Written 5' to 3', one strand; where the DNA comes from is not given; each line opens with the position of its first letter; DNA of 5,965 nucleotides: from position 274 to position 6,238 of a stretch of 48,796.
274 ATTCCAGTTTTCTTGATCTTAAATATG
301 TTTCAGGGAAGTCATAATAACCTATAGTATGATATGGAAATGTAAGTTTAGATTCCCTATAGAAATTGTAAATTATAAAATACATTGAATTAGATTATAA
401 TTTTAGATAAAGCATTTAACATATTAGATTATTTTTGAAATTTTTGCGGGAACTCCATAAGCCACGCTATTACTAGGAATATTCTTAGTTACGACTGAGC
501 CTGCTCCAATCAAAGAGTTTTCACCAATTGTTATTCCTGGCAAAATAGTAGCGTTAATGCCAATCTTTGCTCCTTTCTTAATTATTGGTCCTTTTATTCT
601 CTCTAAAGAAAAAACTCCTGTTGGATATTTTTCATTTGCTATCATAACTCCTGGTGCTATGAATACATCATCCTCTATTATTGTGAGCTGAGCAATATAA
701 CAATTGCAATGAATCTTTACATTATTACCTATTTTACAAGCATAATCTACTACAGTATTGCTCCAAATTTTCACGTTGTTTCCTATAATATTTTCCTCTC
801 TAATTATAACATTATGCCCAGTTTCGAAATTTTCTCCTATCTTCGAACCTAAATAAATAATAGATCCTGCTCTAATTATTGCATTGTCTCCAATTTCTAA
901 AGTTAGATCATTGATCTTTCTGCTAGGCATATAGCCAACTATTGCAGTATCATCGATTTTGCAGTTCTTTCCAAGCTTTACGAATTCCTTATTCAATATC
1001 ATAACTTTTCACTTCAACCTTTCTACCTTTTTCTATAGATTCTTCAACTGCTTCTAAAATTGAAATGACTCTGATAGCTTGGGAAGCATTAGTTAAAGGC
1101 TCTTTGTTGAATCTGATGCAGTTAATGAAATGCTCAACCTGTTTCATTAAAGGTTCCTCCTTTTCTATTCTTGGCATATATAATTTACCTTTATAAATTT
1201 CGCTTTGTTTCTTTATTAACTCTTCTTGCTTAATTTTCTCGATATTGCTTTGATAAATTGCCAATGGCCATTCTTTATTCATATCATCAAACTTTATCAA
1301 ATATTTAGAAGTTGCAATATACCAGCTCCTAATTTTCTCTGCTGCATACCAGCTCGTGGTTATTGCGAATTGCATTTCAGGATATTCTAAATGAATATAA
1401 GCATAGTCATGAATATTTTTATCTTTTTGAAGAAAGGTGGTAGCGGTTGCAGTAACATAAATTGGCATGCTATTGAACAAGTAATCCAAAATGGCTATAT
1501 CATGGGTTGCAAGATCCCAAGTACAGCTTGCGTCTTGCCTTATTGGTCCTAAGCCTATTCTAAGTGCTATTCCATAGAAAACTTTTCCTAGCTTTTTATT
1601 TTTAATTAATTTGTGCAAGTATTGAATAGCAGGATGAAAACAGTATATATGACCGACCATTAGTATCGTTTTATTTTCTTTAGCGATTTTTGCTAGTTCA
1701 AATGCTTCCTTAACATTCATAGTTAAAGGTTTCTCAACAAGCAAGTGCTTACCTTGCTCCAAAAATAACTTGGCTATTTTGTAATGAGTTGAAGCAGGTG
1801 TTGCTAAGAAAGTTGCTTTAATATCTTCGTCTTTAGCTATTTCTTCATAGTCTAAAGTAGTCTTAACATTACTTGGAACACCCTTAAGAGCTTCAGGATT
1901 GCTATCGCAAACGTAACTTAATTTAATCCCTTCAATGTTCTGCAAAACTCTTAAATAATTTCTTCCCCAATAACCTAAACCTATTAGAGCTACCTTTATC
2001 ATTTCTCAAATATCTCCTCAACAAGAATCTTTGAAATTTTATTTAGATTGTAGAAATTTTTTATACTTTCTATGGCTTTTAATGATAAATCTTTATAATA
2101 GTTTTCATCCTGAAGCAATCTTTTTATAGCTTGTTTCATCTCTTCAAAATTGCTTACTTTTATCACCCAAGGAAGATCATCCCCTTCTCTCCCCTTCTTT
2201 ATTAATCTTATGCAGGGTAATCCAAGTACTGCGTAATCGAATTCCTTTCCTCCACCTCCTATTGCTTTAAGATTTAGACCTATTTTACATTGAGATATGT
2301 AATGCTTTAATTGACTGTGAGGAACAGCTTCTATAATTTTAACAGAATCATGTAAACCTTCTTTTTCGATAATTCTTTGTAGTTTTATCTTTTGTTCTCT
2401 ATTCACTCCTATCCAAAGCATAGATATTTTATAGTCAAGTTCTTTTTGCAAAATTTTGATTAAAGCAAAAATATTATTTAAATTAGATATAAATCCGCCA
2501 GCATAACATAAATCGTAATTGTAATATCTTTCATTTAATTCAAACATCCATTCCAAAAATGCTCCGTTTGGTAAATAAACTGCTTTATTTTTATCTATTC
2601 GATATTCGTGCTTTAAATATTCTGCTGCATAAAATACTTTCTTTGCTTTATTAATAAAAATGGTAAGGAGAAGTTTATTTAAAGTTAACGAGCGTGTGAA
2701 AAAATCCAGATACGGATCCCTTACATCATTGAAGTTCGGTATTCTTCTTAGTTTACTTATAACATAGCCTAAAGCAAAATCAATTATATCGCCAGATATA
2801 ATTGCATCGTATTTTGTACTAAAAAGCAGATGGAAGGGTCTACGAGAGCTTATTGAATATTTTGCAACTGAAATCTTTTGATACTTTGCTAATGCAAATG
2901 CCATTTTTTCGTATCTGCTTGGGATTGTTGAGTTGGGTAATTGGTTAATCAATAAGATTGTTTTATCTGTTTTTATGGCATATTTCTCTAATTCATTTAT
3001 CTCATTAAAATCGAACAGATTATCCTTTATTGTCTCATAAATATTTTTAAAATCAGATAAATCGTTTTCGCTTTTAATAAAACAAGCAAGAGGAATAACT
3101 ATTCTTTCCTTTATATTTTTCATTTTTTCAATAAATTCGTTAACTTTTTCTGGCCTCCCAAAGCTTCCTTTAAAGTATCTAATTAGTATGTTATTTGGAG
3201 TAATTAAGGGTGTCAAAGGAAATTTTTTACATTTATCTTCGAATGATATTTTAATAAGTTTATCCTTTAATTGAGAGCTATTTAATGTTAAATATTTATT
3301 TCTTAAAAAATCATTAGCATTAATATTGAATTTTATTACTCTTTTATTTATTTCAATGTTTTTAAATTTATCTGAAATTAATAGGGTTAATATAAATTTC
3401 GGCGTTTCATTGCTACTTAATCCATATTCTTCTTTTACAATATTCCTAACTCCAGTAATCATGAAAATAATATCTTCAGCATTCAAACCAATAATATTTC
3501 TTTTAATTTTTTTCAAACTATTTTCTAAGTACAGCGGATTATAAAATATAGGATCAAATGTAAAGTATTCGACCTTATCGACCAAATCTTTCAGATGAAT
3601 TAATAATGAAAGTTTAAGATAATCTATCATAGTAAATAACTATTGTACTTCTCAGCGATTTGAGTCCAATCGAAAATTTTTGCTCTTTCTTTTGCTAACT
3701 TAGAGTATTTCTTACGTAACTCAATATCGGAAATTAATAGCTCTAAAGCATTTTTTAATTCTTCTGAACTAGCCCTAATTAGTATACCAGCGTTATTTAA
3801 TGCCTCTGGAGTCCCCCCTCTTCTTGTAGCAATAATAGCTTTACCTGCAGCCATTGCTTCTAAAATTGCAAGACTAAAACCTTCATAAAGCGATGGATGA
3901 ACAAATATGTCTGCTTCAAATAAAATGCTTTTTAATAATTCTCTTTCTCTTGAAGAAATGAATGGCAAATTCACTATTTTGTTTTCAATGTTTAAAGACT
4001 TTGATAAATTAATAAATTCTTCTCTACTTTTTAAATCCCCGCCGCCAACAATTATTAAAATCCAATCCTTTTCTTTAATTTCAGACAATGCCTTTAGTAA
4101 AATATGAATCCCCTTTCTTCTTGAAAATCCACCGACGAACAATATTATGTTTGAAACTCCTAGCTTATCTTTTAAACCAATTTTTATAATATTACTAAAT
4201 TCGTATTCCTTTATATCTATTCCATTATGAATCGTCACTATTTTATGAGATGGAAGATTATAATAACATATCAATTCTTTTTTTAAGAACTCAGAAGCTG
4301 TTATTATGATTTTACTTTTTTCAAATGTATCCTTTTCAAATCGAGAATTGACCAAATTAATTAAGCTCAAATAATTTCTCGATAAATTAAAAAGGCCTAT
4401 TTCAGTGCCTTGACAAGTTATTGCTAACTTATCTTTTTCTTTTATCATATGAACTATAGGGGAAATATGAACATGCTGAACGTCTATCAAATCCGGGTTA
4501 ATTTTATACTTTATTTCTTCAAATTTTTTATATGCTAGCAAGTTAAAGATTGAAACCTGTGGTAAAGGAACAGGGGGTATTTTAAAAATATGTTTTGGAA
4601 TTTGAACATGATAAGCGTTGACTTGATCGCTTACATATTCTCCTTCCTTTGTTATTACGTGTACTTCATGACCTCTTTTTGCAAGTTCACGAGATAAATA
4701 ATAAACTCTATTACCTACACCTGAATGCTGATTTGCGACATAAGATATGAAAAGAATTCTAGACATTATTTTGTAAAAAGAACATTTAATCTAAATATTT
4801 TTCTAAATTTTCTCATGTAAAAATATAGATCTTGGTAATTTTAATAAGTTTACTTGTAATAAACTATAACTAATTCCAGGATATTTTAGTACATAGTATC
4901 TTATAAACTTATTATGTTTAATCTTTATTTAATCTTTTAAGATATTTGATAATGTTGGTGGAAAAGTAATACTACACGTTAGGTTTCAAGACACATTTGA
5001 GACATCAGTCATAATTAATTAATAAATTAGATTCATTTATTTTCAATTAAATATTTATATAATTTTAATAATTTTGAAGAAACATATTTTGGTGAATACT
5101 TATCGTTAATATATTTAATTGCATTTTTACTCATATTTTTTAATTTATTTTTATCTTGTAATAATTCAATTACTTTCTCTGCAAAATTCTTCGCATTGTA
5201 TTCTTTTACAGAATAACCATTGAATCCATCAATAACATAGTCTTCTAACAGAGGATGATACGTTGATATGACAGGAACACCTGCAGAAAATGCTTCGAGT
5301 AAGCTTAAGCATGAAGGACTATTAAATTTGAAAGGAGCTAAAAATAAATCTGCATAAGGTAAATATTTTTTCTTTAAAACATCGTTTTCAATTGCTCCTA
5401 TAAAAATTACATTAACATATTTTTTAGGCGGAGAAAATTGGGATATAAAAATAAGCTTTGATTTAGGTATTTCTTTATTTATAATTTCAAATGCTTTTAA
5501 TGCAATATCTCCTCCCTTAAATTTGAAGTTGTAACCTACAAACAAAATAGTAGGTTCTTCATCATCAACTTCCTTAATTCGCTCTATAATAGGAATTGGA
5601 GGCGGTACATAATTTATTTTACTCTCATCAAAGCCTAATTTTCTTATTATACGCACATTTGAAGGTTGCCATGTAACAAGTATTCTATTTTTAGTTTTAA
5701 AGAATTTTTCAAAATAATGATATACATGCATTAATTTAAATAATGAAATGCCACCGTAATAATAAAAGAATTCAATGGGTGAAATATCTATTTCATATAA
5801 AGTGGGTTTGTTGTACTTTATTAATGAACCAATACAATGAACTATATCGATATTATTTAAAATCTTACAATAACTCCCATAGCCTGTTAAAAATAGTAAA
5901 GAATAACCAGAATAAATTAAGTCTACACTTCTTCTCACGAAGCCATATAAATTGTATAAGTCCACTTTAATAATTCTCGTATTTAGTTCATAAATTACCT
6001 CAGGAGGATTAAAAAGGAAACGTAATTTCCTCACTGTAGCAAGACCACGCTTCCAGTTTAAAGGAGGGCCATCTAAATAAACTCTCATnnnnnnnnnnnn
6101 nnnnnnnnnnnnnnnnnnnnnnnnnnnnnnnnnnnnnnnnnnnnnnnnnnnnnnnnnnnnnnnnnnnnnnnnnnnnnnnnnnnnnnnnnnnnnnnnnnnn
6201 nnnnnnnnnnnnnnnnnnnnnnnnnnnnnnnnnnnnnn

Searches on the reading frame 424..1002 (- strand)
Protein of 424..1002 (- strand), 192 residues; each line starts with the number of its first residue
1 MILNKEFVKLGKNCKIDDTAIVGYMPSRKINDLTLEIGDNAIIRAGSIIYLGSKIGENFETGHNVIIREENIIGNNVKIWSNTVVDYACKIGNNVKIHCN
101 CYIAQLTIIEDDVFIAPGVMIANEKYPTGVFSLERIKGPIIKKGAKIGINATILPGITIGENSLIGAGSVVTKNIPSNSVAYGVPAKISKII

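Call 80: search_protein_families(library=pfam, proteins=[window:424-1002:-], max_evalue=0.0001)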
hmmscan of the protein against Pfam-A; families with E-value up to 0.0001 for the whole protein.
window:424-1002:- (192 aa): 3 families
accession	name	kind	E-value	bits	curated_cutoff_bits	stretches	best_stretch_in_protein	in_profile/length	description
PF00132.30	Hexapep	-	1.9e-28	97.3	27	3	138-173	1-36/36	Bacterial transferase hexapeptide (six repeats)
PF14602.12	Hexapep_2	-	6.1e-10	39.1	27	1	145-173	8-34/34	Hexapeptide repeat of succinyl-transferase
PF25084.1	LbH_EIF2B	-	1.4e-09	38.3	54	1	62-120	19-75/105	EIF2B subunit epsilon LbH domain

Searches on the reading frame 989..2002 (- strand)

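Call 80: search_protein_families(library=pfam, proteins=[window:989-2002:-], max_evalue=0.0001)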
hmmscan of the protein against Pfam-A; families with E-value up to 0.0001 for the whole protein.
window:989-2002:- (337 aa): 4 families
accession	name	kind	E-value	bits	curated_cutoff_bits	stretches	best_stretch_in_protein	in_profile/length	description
PF01408.29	GFO_IDH_MocA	-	4.2e-26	92.4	24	1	2-118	1-120/120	Oxidoreductase family, NAD-binding Rossmann fold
PF02894.22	GFO_IDH_MocA_C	-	1.3e-11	45.2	22.9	1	162-331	44-218/218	Oxidoreductase family, C-terminal alpha/beta domain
PF22725.1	GFO_IDH_MocA_C3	-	4.3e-10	40.1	27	1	127-227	2-114/124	GFO/IDH/MocA C-terminal domain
PF01118.30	Semialdhyde_dh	-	5.5e-06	27.2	26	1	3-86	1-92/121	Semialdehyde dehydrogenase, NAD binding domain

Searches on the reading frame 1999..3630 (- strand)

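Call 80: search_protein_families(library=pfam, proteins=[window:1999-3630:-], max_evalue=0.0001)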
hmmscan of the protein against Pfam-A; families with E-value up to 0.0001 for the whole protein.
window:1999-3630:- (543 aa): 2 families
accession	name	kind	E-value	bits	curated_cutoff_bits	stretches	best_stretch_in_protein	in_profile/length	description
PF00534.26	Glycos_transf_1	-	3.3e-06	27.2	26.4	0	383-450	29-95/172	Glycosyl transferases group 1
PF13692.12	Glyco_trans_1_4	-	1.6e-05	25.7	27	1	373-508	3-142/142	Glycosyl transferases group 1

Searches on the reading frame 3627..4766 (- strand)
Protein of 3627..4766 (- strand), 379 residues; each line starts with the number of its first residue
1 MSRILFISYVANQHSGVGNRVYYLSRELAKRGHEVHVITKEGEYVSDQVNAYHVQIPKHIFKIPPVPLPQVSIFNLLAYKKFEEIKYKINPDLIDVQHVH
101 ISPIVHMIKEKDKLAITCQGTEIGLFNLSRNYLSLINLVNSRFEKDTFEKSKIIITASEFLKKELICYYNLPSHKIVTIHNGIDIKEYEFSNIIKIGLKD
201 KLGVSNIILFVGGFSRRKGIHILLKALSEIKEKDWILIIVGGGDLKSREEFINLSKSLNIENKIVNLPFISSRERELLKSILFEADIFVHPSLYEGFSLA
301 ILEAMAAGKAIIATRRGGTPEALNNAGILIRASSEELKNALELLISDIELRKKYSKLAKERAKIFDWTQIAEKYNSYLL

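Call 80: search_protein_families(library=pfam, proteins=[window:3627-4766:-], max_evalue=0.0001)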
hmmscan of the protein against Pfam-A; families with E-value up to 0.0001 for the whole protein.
window:3627-4766:- (379 aa): 6 families
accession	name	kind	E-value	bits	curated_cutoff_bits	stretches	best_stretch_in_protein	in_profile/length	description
PF00534.26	Glycos_transf_1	-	7.7e-34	117.1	26.4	1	205-361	15-172/172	Glycosyl transferases group 1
PF13692.12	Glyco_trans_1_4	-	2.4e-30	106.1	27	1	206-347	2-142/142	Glycosyl transferases group 1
PF13439.12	Glyco_transf_4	-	5.5e-24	85.5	28.5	1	15-186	2-169/170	Glycosyltransferase Family 4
PF20706.3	GT4-conflict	-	7.7e-09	35.4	26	1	207-326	199-323/385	Family 4 Glycosyltransferase in conflict systems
PF13579.12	Glyco_trans_4_4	-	3.9e-08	34.2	29.7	1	15-182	1-158/158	Glycosyl transferase 4-like domain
PF13477.12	Glyco_trans_4_2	-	1.5e-05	25.6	23.4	1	8-130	3-118/139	Glycosyl transferase 4-like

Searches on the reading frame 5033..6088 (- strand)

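Call 80: search_protein_families(library=pfam, proteins=[window:5033-6088:-], max_evalue=0.0001)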
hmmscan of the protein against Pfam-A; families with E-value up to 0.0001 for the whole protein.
window:5033-6088:- (351 aa): 2 families
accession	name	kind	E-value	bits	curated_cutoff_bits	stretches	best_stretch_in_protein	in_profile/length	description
PF00534.26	Glycos_transf_1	-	2.9e-24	86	26.4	1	169-325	6-171/172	Glycosyl transferases group 1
PF13692.12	Glyco_trans_1_4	-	2.3e-17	64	27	1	178-312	1-142/142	Glycosyl transferases group 1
